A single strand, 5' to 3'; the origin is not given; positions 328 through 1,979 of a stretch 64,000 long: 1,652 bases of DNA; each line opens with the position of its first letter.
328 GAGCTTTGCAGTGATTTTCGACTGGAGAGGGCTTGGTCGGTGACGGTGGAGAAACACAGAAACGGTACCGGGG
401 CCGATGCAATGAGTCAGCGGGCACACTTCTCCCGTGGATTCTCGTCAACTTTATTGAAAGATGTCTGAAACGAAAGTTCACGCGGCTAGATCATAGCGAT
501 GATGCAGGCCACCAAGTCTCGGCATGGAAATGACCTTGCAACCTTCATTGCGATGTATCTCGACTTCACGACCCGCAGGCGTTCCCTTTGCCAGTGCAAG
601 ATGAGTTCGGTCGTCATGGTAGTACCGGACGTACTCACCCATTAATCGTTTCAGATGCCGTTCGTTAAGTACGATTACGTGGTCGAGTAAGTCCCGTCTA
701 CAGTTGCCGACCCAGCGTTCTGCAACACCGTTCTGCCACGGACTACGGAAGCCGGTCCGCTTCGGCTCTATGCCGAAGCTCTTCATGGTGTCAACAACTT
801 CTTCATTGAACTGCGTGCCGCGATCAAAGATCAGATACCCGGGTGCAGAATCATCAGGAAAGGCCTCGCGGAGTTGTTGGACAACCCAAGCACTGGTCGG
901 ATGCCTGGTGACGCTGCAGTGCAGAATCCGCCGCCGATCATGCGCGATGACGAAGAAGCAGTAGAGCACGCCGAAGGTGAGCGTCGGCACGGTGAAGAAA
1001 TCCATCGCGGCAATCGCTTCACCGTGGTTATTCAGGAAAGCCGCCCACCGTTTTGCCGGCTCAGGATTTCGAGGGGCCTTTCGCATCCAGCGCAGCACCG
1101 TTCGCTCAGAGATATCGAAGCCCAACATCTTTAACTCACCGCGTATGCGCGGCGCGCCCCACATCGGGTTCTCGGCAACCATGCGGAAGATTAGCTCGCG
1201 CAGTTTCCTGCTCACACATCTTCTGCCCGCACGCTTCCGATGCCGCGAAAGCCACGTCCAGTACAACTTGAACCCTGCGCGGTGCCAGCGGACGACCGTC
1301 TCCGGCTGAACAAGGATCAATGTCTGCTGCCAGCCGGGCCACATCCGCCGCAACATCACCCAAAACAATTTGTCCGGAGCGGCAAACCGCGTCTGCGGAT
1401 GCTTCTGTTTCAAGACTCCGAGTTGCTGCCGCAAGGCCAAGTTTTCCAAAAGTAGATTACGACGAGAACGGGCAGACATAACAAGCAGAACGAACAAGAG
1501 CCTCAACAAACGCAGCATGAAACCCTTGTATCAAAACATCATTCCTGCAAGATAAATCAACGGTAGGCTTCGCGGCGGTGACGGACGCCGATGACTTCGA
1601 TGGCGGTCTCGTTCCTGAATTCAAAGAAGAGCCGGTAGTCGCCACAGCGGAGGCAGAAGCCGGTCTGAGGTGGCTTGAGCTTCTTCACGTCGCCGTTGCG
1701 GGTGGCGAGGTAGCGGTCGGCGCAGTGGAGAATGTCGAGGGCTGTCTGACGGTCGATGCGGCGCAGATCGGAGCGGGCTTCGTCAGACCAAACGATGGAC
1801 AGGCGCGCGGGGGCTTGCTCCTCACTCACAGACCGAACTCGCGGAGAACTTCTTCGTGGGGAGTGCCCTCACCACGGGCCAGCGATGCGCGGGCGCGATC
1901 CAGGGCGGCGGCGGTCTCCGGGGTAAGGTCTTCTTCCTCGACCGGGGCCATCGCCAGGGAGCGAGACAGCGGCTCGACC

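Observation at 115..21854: Integrase-free cargo array punctuated by four tRNA-Pro att arms that all start at the same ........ boundary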

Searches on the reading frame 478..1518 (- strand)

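Call 15: search_protein_families(library=pfam, proteins=[window:478-1518:-])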
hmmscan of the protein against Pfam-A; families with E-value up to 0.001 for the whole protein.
window:478-1518:- (346 aa): 4 families
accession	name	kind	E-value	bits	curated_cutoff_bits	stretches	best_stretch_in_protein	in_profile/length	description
PF13683.12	rve_3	-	1.9e-08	34.3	26.5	1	249-314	2-67/67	Integrase core domain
PF00665.32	rve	-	2.3e-06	28.2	32.6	1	170-258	8-100/102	Integrase core domain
PF13276.12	HTH_21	-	6.6e-06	26.7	28.1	1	105-147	5-49/60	HTH-like domain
PF13565.12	HTH_32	-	5.2e-05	24.2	33.7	1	81-145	12-73/73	Homeodomain-like domain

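Call 98: search_protein_families(library=ncbifam, proteins=[window:478-1518:-], max_evalue=0.001)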
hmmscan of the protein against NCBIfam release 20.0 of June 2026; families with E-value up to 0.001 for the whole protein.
window:478-1518:- (346 aa): 4 families
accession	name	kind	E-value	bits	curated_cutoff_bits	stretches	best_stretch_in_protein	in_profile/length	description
NF033516.0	transpos_IS3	equivalog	3.1e-28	99.1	160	1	86-315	117-366/369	IS3 family transposase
NF033577.2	transpos_IS481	equivalog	7.9e-26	91.2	224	1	92-316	49-282/284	IS481 family transposase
NF033546.1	transpos_IS21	equivalog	2.6e-06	27.2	160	1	96-311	43-276/294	IS21 family transposase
NF006918.0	PRK09409.1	subfamily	5.6e-05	22.9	597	1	226-314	192-281/301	IS2 transposase TnpB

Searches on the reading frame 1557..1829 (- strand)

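Call 15: search_protein_families(library=pfam, proteins=[window:1557-1829:-])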
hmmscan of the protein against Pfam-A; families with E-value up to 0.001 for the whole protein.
window:1557-1829:- (90 aa): 1 family
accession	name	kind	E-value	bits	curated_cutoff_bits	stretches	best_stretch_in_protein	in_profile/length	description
PF05016.21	ParE_toxin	-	8e-10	39.6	23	1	12-89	1-89/89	ParE toxin of type II toxin-antitoxin system, parDE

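Call 98: search_protein_families(library=ncbifam, proteins=[window:1557-1829:-], max_evalue=0.001)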
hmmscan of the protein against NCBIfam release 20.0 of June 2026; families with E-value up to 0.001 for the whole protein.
window:1557-1829:- (90 aa): 0 families
